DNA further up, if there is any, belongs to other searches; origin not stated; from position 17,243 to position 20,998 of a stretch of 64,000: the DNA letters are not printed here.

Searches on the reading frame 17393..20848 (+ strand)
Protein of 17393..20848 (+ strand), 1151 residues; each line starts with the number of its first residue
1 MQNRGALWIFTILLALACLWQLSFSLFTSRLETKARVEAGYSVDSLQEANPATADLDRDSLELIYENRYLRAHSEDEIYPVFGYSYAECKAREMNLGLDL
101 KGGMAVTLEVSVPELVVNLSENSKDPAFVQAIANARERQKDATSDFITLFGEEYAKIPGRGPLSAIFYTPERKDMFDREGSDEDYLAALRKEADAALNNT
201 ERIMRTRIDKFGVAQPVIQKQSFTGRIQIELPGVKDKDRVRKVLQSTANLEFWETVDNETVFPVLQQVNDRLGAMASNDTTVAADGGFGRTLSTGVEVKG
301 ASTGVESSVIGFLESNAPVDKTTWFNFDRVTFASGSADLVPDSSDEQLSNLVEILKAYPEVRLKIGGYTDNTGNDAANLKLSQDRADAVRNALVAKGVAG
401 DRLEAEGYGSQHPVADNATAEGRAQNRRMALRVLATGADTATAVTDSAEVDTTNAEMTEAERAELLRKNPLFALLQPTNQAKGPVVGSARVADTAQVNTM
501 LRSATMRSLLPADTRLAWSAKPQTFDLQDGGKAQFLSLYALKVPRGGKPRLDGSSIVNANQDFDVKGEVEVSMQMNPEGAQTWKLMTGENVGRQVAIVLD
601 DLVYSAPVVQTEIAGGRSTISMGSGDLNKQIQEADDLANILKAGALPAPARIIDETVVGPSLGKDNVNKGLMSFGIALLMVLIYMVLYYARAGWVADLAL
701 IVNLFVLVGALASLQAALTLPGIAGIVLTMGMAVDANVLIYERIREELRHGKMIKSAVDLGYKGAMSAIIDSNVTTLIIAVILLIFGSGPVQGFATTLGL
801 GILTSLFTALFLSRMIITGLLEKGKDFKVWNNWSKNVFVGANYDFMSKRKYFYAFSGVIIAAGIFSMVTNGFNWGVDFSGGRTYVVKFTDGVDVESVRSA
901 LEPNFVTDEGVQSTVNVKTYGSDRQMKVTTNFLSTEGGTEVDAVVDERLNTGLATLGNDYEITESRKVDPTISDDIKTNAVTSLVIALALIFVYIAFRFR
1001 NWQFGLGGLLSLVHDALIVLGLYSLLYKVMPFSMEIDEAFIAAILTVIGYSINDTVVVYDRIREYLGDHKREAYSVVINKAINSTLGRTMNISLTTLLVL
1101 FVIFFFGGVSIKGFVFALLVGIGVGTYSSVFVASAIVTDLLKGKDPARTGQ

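Call 13: search_protein_families(library=pfam, proteins=[window:17393-20848:+], max_evalue=0.001)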
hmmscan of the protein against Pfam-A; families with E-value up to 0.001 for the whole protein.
window:17393-20848:+ (1151 aa): 7 families
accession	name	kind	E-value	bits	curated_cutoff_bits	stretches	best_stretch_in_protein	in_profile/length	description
PF02355.23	SecD_SecF_C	-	7.3e-81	270.5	20.5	2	953-1141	6-187/189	Protein export membrane protein SecD/SecF, C-terminal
PF22599.2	SecDF_P1_head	-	4.1e-24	85.1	27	1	548-648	18-114/114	SecDF, P1 head subdomain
PF00691.25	OmpA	-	1.6e-22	80.1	27.2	1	331-427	1-98/98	OmpA family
PF21760.3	SecD_1st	-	1e-17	63.8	27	1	199-254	3-57/60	Protein translocase subunit SecDF, P1 domain, N-terminal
PF07549.19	Sec_GG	-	2e-14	53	20.3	1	865-890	1-26/28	SecD/SecF GG Motif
PF00873.25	ACR_tran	-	7.1e-09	34.4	28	1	666-845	332-516/1021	AcrB/AcrD/AcrF family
PF03176.21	MMPL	-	3.7e-07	29.8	20.5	1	698-810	181-292/333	MMPL family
